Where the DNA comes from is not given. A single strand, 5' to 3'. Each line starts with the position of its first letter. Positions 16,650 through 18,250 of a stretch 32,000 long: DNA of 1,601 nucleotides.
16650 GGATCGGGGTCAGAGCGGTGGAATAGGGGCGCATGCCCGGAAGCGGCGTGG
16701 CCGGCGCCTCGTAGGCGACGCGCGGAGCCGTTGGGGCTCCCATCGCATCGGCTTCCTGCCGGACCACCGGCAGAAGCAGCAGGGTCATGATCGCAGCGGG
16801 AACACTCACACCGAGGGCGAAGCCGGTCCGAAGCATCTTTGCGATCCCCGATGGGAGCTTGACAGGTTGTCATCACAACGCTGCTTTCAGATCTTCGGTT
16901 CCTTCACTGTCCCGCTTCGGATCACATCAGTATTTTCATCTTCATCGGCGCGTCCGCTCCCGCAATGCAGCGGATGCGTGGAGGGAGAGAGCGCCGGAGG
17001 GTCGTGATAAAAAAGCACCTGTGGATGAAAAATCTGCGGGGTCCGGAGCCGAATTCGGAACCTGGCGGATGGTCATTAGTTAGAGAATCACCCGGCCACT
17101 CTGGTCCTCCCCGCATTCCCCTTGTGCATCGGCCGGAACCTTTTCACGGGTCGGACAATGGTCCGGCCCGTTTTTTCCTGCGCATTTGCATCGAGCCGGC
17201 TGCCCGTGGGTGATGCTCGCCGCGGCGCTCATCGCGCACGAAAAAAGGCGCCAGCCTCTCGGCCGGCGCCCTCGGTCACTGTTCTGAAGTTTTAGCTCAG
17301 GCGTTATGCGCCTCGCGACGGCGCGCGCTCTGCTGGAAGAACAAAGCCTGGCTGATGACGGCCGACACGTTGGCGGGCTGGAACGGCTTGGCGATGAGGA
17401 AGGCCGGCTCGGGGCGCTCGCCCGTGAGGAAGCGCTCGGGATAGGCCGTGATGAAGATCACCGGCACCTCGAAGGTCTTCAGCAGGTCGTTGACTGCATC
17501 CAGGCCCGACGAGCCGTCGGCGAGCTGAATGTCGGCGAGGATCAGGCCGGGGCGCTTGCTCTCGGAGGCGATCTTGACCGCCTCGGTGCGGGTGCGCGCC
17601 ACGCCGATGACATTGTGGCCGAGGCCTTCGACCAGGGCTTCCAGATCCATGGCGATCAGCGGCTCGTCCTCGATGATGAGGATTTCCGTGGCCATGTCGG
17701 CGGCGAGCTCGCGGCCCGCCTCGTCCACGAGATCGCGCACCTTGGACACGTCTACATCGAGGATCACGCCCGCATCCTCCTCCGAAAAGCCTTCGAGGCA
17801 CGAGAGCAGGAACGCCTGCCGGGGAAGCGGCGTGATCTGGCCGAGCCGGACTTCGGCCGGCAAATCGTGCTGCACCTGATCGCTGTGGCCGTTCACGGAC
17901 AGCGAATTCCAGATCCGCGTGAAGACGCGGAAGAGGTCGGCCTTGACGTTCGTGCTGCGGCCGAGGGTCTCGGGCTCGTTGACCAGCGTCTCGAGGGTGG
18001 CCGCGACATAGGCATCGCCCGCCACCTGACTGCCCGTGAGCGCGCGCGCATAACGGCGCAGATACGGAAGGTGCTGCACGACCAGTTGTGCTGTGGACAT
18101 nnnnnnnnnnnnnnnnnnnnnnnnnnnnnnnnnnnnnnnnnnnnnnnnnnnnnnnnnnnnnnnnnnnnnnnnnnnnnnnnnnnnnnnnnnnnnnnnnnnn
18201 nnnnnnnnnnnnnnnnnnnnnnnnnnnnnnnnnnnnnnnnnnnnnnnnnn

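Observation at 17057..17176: Candidate EcfG-dependent small RNA with C-rich seed motifs next to phyR (GsrN-like)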

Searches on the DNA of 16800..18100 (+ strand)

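Call 4: search_rna_families(source=window, start=16800, end=17320, threshold=evalue, max_evalue=10, show_alignments=3)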
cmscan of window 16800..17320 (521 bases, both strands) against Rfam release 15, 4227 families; matches with E-value up to 10: 11.
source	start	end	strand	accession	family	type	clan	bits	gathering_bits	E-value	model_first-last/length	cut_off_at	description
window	17247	17270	+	RF01836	weev_FSE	Cis-reg; frameshift_element;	-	18.4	40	3.6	1-27/27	no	ribosomal frameshift site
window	16935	17078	+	RF02879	MH_s10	Gene; sRNA;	-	18.3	81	0.37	1-143/143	no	Mesorhizobail RNA 10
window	17188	17258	-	RF01841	veev_FSE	Cis-reg; frameshift_element;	-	17.5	55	0.97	1-71/71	no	venezuelan equine encephalitis virus ribosomal frameshift element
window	17093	17177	+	RF02871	ncS54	Gene; sRNA;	-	16.2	43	0.56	1-79/79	no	Burkholderia sRNA 54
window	17247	17270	-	RF03560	mir-3926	Gene; miRNA;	-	16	82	4.9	1-63/63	no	mir-3926 microRNA precursor family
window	16885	16945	-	RF01559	DdR1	Gene; snRNA; snoRNA; CD-box;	-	15.1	70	4.1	1-66/66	no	Dictyostelium snoRNA DdR1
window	16921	16949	-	RF01126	sR41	Gene; snRNA; snoRNA; CD-box;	-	13.4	54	1.1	1-53/53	no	Small nucleolar RNA sR41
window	17063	17176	+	RF02651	SorY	Gene; sRNA;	-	12.9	111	5.9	1-83/83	no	Singlet oxygen resistance RNA Y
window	17224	17274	+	RF02867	ncS011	Gene; sRNA;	-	12.1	48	1.1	153-204/207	no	Burkholderia sRNA 11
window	16901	16949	-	RF01145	sR14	Gene; snRNA; snoRNA; CD-box;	-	11.4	38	1.8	1-54/54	no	Small nucleolar RNA sR14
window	17248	17301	+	RF02115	FAM13A-AS1_2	Gene; lncRNA;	-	11.4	38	7.5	50-110/110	no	FAM13A antisense RNA 1 conserved region 2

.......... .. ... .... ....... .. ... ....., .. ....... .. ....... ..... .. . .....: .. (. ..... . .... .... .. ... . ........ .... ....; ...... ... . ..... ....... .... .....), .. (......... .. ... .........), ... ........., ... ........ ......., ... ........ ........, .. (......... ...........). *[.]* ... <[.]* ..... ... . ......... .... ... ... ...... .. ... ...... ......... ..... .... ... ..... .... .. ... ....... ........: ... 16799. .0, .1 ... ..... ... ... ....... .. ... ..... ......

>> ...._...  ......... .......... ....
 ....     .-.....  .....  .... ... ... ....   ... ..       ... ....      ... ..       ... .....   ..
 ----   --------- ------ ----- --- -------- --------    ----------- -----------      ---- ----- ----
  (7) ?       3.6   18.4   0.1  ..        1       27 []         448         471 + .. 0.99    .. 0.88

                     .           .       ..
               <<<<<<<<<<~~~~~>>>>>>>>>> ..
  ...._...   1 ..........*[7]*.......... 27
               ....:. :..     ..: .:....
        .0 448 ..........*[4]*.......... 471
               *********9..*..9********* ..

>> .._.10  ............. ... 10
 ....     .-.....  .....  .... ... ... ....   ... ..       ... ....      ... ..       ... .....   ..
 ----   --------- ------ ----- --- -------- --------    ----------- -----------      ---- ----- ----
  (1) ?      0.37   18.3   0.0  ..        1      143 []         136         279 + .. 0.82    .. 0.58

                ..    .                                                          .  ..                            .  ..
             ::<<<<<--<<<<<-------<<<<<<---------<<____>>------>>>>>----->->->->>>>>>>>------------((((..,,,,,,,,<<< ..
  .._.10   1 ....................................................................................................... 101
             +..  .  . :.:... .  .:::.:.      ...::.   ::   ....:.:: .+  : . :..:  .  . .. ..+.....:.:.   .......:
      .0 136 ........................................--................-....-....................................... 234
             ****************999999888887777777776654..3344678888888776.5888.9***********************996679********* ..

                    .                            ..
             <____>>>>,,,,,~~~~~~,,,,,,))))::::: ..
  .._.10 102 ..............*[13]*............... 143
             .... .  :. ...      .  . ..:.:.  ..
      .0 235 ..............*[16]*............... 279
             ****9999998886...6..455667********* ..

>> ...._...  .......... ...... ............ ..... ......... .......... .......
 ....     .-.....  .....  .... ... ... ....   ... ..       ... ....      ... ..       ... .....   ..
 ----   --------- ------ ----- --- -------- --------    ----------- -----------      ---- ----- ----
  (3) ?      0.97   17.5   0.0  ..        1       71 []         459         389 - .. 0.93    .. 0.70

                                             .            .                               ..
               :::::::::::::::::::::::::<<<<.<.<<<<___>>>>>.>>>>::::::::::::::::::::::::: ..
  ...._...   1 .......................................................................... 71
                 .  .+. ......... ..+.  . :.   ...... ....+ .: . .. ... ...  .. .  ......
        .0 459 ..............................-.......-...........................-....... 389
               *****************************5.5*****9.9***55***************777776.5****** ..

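Call 17: build_rna_model(alignment_id=A1, structure=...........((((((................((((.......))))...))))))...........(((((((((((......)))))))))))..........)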
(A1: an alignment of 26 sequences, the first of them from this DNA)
Model R1 built from alignment A1 (26 sequences, 106 columns); structure: as given.
model positions 94; base pairs 21; branch points 1; effective number of sequences 1.55; information 0.608 bits per position. Calibrated on 0.2 Mb of random sequence (short: E-values are rough).
structure used (alignment columns):
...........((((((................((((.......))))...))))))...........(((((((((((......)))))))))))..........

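Call 19: search_with_rna_model(model_id=R1, sources=[window, L001, L002, L003, L004, L005, L006, L007, L008, L009, L010, L011, L012, L013, L014, L015, L016, L017, L018, L019, L020, L021, L022, L023, L024, L025, L026, L027, L028, L029, L030, L031, L032, L033, L034, L035, L036, L037, L038, L039, L040, L041, L042, L043, L044, L045, L046, L047, L048, L049, L050, L051, L052, L053, L054, L055, L056, L057, L058, L059, L060, L061, L062, L063, L064, L065, L066, L067, L068, L069, L070, L071, L072, L073, L074, L075, L076, L077, L078, L079, L080], max_evalue=10, make_alignment=true)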
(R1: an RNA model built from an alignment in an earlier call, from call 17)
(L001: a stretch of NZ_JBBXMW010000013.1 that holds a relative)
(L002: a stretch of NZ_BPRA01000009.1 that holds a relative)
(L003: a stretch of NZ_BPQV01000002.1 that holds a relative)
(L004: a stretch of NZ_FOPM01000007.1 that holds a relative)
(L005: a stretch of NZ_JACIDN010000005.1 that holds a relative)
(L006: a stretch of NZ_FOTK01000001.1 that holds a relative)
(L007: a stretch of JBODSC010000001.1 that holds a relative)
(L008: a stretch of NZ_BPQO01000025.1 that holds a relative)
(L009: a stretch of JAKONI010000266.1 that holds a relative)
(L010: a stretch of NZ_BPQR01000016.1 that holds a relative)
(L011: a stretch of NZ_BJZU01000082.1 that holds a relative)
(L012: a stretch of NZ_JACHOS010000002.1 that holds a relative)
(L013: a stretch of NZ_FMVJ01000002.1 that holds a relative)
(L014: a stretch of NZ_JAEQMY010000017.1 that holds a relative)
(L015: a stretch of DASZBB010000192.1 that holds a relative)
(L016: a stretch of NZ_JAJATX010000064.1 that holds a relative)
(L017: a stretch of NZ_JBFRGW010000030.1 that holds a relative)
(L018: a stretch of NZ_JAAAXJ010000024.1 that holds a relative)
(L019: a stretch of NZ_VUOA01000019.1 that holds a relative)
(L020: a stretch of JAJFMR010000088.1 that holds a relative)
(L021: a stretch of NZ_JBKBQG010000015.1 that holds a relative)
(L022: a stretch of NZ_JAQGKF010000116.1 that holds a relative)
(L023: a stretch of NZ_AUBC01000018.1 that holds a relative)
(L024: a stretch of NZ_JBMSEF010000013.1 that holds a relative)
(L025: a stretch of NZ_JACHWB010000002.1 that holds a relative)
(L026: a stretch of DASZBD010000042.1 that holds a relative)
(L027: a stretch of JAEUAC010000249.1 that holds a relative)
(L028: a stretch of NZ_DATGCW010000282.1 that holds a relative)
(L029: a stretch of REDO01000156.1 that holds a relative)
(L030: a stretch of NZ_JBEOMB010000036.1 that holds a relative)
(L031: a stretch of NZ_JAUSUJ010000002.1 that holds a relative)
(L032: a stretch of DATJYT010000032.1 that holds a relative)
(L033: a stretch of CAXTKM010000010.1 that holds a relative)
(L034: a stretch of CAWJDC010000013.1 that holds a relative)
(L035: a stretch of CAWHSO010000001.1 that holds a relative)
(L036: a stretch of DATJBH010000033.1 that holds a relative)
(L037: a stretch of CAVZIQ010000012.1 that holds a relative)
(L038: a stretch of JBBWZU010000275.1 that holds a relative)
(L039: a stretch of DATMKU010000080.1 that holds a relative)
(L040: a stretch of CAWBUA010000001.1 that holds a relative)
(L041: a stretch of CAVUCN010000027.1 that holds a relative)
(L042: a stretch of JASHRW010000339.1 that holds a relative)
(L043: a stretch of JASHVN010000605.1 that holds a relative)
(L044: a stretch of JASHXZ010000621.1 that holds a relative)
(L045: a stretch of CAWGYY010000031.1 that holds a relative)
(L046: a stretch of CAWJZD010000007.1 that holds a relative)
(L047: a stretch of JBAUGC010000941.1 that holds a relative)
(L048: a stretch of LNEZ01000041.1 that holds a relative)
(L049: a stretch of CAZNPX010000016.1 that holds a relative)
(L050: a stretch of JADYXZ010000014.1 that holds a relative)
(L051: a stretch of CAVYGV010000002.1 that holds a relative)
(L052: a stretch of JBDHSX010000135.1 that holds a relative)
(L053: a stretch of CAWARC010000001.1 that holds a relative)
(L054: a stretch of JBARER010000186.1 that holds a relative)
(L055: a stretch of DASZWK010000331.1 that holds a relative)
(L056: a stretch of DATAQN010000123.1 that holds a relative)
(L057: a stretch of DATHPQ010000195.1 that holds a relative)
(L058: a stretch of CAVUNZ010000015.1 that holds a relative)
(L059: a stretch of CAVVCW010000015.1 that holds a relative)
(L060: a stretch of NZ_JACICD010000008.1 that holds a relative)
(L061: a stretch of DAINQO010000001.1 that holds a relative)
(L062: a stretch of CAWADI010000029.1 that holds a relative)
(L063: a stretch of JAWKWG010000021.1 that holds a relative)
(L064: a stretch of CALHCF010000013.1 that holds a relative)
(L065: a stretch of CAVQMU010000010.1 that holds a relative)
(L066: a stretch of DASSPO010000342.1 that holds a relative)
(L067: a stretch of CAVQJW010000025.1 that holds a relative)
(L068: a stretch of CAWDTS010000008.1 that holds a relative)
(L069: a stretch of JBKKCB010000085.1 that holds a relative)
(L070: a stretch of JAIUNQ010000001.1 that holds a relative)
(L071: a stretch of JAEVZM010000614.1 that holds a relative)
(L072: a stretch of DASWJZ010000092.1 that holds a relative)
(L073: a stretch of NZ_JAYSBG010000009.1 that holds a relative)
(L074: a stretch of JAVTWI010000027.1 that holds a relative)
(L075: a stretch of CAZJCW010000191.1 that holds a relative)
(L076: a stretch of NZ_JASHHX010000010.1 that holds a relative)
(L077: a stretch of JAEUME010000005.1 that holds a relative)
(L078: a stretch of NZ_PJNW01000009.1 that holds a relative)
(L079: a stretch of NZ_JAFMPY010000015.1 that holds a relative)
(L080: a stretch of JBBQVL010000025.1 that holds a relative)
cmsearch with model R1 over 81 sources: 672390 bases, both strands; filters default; matches with E-value up to 10: 91.
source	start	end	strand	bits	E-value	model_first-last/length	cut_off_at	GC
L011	4923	5016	-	105.4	1.9e-22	1-94/94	no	0.63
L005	4900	4994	-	104.9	2.5e-22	1-94/94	no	0.63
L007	4911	5006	-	104.9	2.5e-22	1-94/94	no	0.64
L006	4914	5009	-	104.2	3.7e-22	1-94/94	no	0.62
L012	5108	5202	-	103.3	5.8e-22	1-94/94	no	0.64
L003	4881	4976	-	101.8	1.4e-21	1-94/94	no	0.61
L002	4912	5007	-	101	2.1e-21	1-94/94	no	0.62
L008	4943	5038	-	100.5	2.8e-21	1-94/94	no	0.66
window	17082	17177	+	98.6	8e-21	1-94/94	no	0.6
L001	5028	5123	-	98.5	8.5e-21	1-94/94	no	0.62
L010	4886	4982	-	97.9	1.2e-20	1-94/94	no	0.66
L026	4877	4967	-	94.5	7.5e-20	1-94/94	no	0.59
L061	4878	4970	-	92.6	2.2e-19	1-94/94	no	0.62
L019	5139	5227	-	88.5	2e-18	1-94/94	no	0.63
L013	4886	4972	-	88.3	2.2e-18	1-94/94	no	0.57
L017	4888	4973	-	86.2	6.9e-18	1-94/94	no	0.58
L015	1759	1844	-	86.1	7.3e-18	1-94/94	no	0.58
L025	4889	4974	-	85.8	8.8e-18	1-94/94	no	0.59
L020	4889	4974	-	85.6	1e-17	1-94/94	no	0.58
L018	4889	4974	-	85.4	1.1e-17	1-94/94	no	0.59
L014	4888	4973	-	85.1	1.3e-17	1-94/94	no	0.59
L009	2610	2708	-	83.5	3.1e-17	1-94/94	no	0.66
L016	4887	4972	-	83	4.1e-17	1-94/94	no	0.59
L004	4877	4975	-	82.6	5.2e-17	1-94/94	no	0.65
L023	4969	5060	-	73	9.8e-15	1-94/94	no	0.63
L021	4895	4987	-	69.2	8e-14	1-94/94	no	0.6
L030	5242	5329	-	39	1.2e-06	1-94/94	no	0.66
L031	5116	5203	-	38.2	1.9e-06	1-94/94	no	0.67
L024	4891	4969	-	36.8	3.9e-06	1-94/94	no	0.62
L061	7030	7109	-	34.3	1.6e-05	1-94/94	no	0.71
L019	1939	2016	+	32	5.5e-05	1-94/94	no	0.65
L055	5945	6034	-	31.6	6.9e-05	1-94/94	no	0.64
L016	6818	6895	-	31.3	8e-05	1-94/94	no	0.6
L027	2626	2707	-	31.3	8.1e-05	1-94/94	no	0.61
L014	6865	6940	-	30.8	0.00011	1-94/94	no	0.54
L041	4925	5015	-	30.1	0.00016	1-94/94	no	0.69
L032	4976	5064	-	29.7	0.00019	1-94/94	no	0.65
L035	4924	5014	-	26.6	0.0011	1-94/94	no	0.69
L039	1809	1899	-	26.6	0.0011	1-94/94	no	0.69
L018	6793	6867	-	26.4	0.0012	1-94/94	no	0.6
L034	4999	5086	-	25.3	0.0021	1-94/94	no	0.65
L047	4914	5007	-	24.7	0.003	1-94/94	no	0.66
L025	6833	6907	-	24.5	0.0034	1-94/94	no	0.56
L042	2775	2864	-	23.9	0.0047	1-94/94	no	0.72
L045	4947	5042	-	23.8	0.005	1-94/94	no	0.66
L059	4969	5057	-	23.7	0.0053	1-94/94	no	0.71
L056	4000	4088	-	23.5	0.0059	1-94/94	no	0.69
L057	4961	5050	-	23.1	0.0073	1-94/94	no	0.7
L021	5802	5878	-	22.9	0.0083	1-94/94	no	0.69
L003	4849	4917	+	22.7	0.009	1-94/94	no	0.57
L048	5156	5248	-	22.5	0.01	1-94/94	no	0.66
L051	4917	5009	-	21.4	0.018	1-94/94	no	0.65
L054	4968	5057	-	21.3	0.019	1-94/94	no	0.63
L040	5002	5092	-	20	0.039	1-94/94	no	0.66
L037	4985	5073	-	19.5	0.051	1-94/94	no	0.7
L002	4881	4948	+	18.8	0.075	1-94/94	no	0.59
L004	3488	3574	+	18.7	0.082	1-94/94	no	0.71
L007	4886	4948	+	18.6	0.086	1-94/94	no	0.59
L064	5902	5994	-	18.3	0.1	1-94/94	no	0.57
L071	6041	6125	-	17.9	0.12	1-94/94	no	0.72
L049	5152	5244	-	17.1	0.19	1-94/94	no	0.63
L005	4903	4930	+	17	0.21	61-88/94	no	0.61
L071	6038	6071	+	17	0.21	55-88/94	no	0.76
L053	4959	5048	-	16.2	0.32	1-94/94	no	0.67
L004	4798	4862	+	16.1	0.33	1-94/94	no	0.68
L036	4956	5045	-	15.8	0.4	1-94/94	no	0.69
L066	5962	6025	-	15.6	0.44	1-94/94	no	0.58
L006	4880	4951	+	15.5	0.46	1-94/94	no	0.6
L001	5031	5059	+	15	0.62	61-88/94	no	0.66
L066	5885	5999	+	14.7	0.72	1-94/94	no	0.58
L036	6588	6700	+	13.9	1.1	1-94/94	no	0.65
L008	4917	4980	+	13.8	1.2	1-94/94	no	0.62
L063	7621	7709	+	13.5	1.4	1-94/94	no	0.66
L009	2586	2649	+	13.2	1.6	1-94/94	no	0.64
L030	8337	8471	-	13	1.8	1-94/94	no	0.67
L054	6795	6873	+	13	1.9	1-94/94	no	0.63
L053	6246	6357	+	12.9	1.9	1-94/94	no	0.7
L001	2486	2525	-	12.1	3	12-53/94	no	0.75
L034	4214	4296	+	12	3.2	1-94/94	no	0.66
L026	4823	4910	+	11.9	3.3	1-94/94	no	0.62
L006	6054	6132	+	11.5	4.2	1-94/94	no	0.71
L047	325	414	-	11.5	4.3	1-94/94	no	0.64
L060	7628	7708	+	11.4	4.4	1-94/94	no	0.62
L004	4880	4910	+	11.2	4.9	61-88/94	no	0.68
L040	3668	3764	-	11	5.4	1-94/94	no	0.68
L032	5893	5974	+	10.6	7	1-94/94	no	0.62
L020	5220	5249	+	10.5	7.2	19-48/94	no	0.6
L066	2189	2277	+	10.5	7.3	1-94/94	no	0.69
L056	2866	2984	+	10.3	8.1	1-94/94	no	0.58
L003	2566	2635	-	10.3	8.3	1-94/94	no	0.7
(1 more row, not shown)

Alignment A2: 91 matches aligned to the model, 212 columns, each read 5' to 3' on its own strand. Consensus structure (alignment columns), stored with it:
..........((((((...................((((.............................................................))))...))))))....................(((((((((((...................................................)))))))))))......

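Call 25: search_with_rna_model(model_id=R1, source=window, filters=off, max_evalue=10)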
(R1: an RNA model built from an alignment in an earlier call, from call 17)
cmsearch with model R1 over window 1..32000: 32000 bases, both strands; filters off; matches with E-value up to 10: 32.
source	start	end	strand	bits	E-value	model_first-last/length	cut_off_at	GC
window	17082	17177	+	98.6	3.8e-22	1-94/94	no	0.6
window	17146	17174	-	14.9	0.031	61-88/94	no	0.62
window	17240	17310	-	13.4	0.071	1-94/94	no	0.59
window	27118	27190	-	10.6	0.34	1-94/94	no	0.66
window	3097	3123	+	9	0.79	64-88/94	no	0.59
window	18280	18373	-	7.9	1.5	1-94/94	no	0.65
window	15569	15647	-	7.7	1.6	1-94/94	no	0.71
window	2722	2758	-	7.6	1.7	14-51/94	no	0.84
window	26653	26720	+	7.5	1.8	1-94/94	no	0.57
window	22229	22284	-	7.3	2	1-94/94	no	0.68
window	3091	3160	-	7.1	2.2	1-94/94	no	0.64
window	18807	18871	+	7.1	2.3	1-94/94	no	0.45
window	19136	19209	+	6.6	2.9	1-94/94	no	0.59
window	5513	5591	-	6.5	3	1-94/94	no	0.71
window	2391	2480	-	6.2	3.5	1-94/94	no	0.67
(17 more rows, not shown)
